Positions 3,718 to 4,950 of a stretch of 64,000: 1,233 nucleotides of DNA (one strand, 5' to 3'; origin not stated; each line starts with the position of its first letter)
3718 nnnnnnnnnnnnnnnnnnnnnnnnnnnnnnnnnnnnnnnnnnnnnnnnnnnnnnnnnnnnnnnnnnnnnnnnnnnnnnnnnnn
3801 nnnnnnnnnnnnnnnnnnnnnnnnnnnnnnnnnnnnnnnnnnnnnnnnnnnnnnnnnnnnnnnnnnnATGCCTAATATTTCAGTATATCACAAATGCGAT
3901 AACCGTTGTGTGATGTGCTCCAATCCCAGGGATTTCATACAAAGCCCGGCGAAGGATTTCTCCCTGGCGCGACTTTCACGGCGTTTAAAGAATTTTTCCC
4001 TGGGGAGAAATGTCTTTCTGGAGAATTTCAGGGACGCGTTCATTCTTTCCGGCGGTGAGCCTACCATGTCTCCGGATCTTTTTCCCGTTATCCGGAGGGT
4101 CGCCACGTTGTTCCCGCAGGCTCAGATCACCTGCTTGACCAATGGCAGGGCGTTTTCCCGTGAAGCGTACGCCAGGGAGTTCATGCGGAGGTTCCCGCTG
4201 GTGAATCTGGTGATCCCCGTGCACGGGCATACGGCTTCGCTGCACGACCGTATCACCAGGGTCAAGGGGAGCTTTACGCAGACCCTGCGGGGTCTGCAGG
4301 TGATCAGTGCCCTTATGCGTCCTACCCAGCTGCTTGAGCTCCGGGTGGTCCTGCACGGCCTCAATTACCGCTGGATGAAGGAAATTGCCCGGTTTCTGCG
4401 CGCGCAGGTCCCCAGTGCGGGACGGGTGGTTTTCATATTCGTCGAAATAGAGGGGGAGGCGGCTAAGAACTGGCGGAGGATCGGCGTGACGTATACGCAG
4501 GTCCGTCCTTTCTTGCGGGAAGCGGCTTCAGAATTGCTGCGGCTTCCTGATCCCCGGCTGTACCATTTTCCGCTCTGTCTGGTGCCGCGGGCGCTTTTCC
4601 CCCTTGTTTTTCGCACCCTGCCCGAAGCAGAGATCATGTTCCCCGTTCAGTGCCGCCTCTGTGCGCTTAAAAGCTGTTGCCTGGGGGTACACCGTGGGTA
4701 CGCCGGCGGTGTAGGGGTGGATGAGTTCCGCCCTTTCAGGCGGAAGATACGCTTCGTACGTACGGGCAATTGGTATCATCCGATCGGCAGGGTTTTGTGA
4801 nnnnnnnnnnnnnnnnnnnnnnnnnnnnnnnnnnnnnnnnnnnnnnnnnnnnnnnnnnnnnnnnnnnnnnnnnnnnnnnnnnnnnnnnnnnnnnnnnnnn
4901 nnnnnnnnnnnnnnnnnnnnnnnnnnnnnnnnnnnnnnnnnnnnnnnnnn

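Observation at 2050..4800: Three tandem radical-SAM paralogs with conserved motif order and start/stop overlaps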

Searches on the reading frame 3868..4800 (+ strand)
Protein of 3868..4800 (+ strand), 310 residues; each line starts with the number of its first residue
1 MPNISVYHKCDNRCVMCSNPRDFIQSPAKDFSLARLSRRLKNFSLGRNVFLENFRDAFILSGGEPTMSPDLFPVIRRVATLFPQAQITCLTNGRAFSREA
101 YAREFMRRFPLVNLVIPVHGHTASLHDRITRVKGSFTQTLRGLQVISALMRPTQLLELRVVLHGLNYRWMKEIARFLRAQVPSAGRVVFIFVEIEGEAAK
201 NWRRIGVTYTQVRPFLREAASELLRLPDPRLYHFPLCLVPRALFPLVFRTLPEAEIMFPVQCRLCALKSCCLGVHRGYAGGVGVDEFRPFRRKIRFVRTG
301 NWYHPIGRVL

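Call 3: search_protein_families(library=pfam, proteins=[window:3868-4800:+], max_evalue=0.01)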
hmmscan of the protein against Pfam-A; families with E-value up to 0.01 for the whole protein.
window:3868-4800:+ (310 aa): 2 families
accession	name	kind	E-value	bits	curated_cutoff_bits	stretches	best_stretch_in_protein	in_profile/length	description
PF04055.27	Radical_SAM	-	9.5e-14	52.3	29.5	1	4-177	1-166/166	Radical SAM superfamily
PF13353.11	Fer4_12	-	0.0023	18.7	22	1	8-139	13-135/137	4Fe-4S single cluster domain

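Call 4: search_protein_families(library=ncbifam, proteins=[window:3868-4800:+], max_evalue=0.01)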
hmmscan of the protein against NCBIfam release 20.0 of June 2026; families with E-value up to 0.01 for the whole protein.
window:3868-4800:+ (310 aa): 27 families (the best 25 are shown)
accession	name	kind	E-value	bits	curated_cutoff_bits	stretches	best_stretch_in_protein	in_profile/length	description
TIGR03977.1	rSAM_pair_HxsC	equivalog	4e-46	157.2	267.9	1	6-275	31-289/292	His-Xaa-Ser system radical SAM maturase HxsC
NF038332.1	rSAM_rare_HxsC4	exception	2.1e-26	92.9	500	1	7-221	21-223/335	radical SAM protein HxsC4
TIGR02666.1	moaA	equivalog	5.5e-10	38.7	284.05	1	4-180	14-183/336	GTP 3',8-cyclase MoaA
NF045574.1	sacti_mat_StsB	exception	8.2e-10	38.1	625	1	57-147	144-229/466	StsB family radical SAM/SPASM domain sactipeptide maturase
TIGR04250.1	SCM_rSAM_ScmE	equivalog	2.3e-07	30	400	1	4-179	7-167/358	SynChlorMet cassette radical SAM/SPASM protein ScmE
TIGR02668.1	moaA_archaeal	equivalog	5.1e-07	29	325.25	1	4-218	14-212/303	GTP 3',8-cyclase MoaA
NF049973.1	radical_Rv1681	equivalog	7.1e-07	28.5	380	1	56-146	120-206/326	Rv1681 family radical SAM protein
TIGR04051.1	rSAM_NirJ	equivalog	7.4e-07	28.4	515.45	1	56-147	50-136/354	heme d1 biosynthesis radical SAM protein NirJ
TIGR04545.1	rSAM_ahbD_hemeb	equivalog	1.1e-06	28.3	500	1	55-147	47-135/339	heme b synthase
TIGR04054.1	rSAM_NirJ1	equivalog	1.5e-06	27.1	650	1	57-196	85-214/387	putative heme d1 biosynthesis radical SAM protein NirJ1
NF050035.1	rSAM_WgK_link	exception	4.5e-06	25.9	650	1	3-147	12-144/367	radical SAM/SPASM peptide maturase WgkB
TIGR04466.1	rSAM_BlsE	equivalog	8e-06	25.5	400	1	59-177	52-162/327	cytosylglucuronate decarboxylase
NF001199.0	PRK00164.2-1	equivalog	1.3e-05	24.5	231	1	4-195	16-188/308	GTP 3',8-cyclase MoaA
TIGR04053.2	TIGR04053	equivalog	1.4e-05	24.6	395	1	56-178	58-174/366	TIGR04053 family radical SAM/SPASM domain-containing protein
TIGR02109.1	PQQ_syn_pqqE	equivalog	1.5e-05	24.1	381.35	1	6-201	13-191/358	pyrroloquinoline quinone biosynthesis protein PqqE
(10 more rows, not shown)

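Call 31: search_dna_similar(query=window:3868-4797:+, collection=plasmids, mode=protein, max_evalue=0.001, max_rows=15)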
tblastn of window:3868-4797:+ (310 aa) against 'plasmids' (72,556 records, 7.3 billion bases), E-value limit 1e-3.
Records with a match: 434; places in all: 435; records where one place covers at least 80% of the query: 421.
Best place of each record, by identity: <60% 434.
By first word of the organism name: Klebsiella 330; Rhizobium 31; Agrobacterium 26; Sinorhizobium 8; Mesorhizobium 4; Novosphingobium 3; Bradyrhizobium 3; Neorhizobium 2; Cupriavidus 2; Aeromonas 2; and 20 more.
By predicted mobility (MOB-suite, as given by PLSDB): conjugative 345; non-mobilizable 80; mobilizable 9.
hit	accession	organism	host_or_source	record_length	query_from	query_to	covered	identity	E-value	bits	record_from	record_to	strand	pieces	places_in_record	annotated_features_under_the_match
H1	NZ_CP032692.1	Rhizobium sp. CCGE532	Phaseolus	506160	6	295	94%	29.2%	2e-18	93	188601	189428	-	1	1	hxsC: His-Xaa-Ser system radical SAM maturase HxsC | hxsA: His-Xaa-Ser repeat protein HxsA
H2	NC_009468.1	Acidiphilium cryptum JF-5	-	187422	6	298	95%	28.5%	1e-18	94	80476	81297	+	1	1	hxsC: His-Xaa-Ser system radical SAM maturase HxsC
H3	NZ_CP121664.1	Rhizobium sp. CB3090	Gliricidia sp.,cell culture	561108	6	295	94%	28.8%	4e-16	86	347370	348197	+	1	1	hxsC: His-Xaa-Ser system radical SAM maturase HxsC | hxsA: His-Xaa-Ser repeat protein HxsA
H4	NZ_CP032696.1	Rhizobium jaguaris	Calliandra grandiflora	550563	6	295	94%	28.3%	9e-16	85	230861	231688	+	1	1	hxsC: His-Xaa-Ser system radical SAM maturase HxsC | hxsA: His-Xaa-Ser repeat protein HxsA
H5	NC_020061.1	Rhizobium tropici CIAT 899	Phaseolus vulgaris root nodule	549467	6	295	94%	27.5%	1e-15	85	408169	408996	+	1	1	hxsC: His-Xaa-Ser system radical SAM maturase HxsC | hxsA: His-Xaa-Ser repeat protein HxsA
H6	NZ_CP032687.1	Rhizobium sp. CCGE531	Phaseolus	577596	6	295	94%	27.5%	1e-15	85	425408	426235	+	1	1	hxsC: His-Xaa-Ser system radical SAM maturase HxsC | hxsA: His-Xaa-Ser repeat protein HxsA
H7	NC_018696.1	Paraburkholderia phenoliruptrix BR3459a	Mimosa flocculosa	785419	3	290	93%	27.5%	8e-22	103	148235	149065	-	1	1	hxsC: His-Xaa-Ser system radical SAM maturase HxsC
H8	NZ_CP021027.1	Rhizobium sp. TAL182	Phaseolus vulgaris,cell culture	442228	6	283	90%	28.4%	9e-14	79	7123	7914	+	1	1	hxsC: His-Xaa-Ser system radical SAM maturase HxsC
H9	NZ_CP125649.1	Rhizobium sp. BT04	Phaseolus vulgaris,Pure culture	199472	6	297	94%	26.9%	1e-13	79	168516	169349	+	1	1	hxsC: His-Xaa-Ser system radical SAM maturase HxsC | hxsA: His-Xaa-Ser repeat protein HxsA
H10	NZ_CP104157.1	Rhizobium sophoriradicis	Phaseolus vulgaris,cell culture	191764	6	297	94%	26.9%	1e-13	79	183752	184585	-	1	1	hxsC: His-Xaa-Ser system radical SAM maturase HxsC | hxsA: His-Xaa-Ser repeat protein HxsA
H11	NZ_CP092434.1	Rhizobium sp. K102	Phaseolus vulgaris,Cell culture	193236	6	297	94%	26.9%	1e-13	79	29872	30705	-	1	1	hxsC: His-Xaa-Ser system radical SAM maturase HxsC | hxsA: His-Xaa-Ser repeat protein HxsA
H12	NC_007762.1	Rhizobium etli CFN 42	-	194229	6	297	94%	26.9%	1e-13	79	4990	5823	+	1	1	hxsC: His-Xaa-Ser system radical SAM maturase HxsC | hxsA: His-Xaa-Ser repeat protein HxsA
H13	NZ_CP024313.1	Rhizobium sp. NXC24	Phaseolus vulgaris,cell culture,plant ...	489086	6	289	92%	27.5%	2e-15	84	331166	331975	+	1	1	hxsC: His-Xaa-Ser system radical SAM maturase HxsC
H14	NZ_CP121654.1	Rhizobium sp. CB3171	Calliandra calothyrsus,cell culture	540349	6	289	92%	27.5%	4e-15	83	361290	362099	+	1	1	hxsC: His-Xaa-Ser system radical SAM maturase HxsC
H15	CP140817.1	Rhizobium ruizarguesonis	Trifolium pratense,whole organism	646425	6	283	90%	28.1%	5e-15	83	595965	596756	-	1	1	hxsC: His-Xaa-Ser system radical SAM maturase HxsC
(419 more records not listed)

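Call 32: get_annotated_region(hit=H1, flank=4000)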
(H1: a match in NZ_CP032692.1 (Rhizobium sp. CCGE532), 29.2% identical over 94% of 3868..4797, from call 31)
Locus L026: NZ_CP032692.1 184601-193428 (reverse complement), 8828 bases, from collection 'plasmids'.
description: Rhizobium sp. CCGE532 plasmid pRCCGE532b, complete sequence
organism: Rhizobium sp. CCGE532 (NCBI taxid 2364272)
taxonomy: Bacteria; Pseudomonadota; Alphaproteobacteria; Hyphomicrobiales; Rhizobiaceae; Rhizobium; Rhizobium sp. CCGE532
host: -; source: Phaseolus; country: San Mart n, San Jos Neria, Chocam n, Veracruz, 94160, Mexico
typing (MOB-suite, as given by PLSDB): conjugative; replicon rep_cluster_141; relaxase MOBQ; mating-pair formation MPF_T
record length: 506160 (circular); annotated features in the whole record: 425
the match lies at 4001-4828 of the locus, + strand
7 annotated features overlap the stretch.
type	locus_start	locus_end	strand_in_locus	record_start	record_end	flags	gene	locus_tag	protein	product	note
CDS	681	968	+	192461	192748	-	-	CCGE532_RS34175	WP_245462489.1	hypothetical protein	-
CDS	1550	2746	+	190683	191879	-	-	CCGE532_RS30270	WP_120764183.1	IS256 family transposase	-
CDS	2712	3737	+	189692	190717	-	-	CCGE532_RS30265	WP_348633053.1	hypothetical protein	-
CDS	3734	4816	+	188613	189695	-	hxsC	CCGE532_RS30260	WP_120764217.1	His-Xaa-Ser system radical SAM maturase HxsC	-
CDS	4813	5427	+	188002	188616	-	hxsA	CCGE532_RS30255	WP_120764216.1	His-Xaa-Ser repeat protein HxsA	-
CDS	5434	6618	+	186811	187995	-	-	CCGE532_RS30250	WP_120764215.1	hypothetical protein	-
CDS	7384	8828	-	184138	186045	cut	-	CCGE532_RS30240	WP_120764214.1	protein kinase domain-containing protein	-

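Call 34: get_annotated_region(hit=H7, flank=4000)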
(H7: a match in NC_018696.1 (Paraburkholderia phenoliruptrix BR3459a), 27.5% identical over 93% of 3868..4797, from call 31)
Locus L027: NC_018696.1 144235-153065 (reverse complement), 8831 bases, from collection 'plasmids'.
description: Paraburkholderia phenoliruptrix BR3459a plasmid pSYMBR3459, complete sequence
organism: Paraburkholderia phenoliruptrix BR3459a (NCBI taxid 1229205)
taxonomy: Bacteria; Pseudomonadota; Betaproteobacteria; Burkholderiales; Burkholderiaceae; Paraburkholderia; Paraburkholderia phenoliruptrix; Paraburkholderia phenoliruptrix BR3459a
host: -; source: Mimosa flocculosa; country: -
typing (MOB-suite, as given by PLSDB): conjugative; relaxase MOBP; mating-pair formation MPF_T
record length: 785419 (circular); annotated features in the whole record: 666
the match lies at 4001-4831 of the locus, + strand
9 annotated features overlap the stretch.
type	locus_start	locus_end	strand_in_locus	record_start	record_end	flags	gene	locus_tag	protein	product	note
CDS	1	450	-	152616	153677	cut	-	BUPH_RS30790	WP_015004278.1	IS630 family transposase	-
CDS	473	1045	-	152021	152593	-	-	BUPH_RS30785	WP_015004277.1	hypothetical protein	-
CDS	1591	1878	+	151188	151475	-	hxsA2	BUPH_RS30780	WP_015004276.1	His-Xaa-Ser repeat protein HxsA2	-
CDS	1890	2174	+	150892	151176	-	hxsD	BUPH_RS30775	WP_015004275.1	His-Xaa-Ser system protein HxsD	-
CDS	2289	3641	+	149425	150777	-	hxsB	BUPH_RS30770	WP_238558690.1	His-Xaa-Ser system radical SAM maturase HxsB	-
CDS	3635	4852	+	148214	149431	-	hxsC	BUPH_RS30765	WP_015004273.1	His-Xaa-Ser system radical SAM maturase HxsC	-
CDS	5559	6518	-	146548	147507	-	-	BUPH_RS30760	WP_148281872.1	HNH endonuclease signature motif containing protein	-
CDS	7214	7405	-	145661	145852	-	-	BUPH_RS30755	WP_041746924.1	hypothetical protein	-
CDS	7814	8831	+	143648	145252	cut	-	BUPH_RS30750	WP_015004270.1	sensor domain-containing diguanylate cyclase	-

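Call 71: search_protein_families(library=padloc, proteins=[window:3868-4797:+], max_evalue=0.001)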
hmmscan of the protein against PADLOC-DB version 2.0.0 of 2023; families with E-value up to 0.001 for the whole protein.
window:3868-4797:+ (310 aa): 1 family
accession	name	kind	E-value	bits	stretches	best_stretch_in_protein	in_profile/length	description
PDLC02903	pVip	-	5.5e-07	27.3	1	3-180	3-161/257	Viperins not associated with kinases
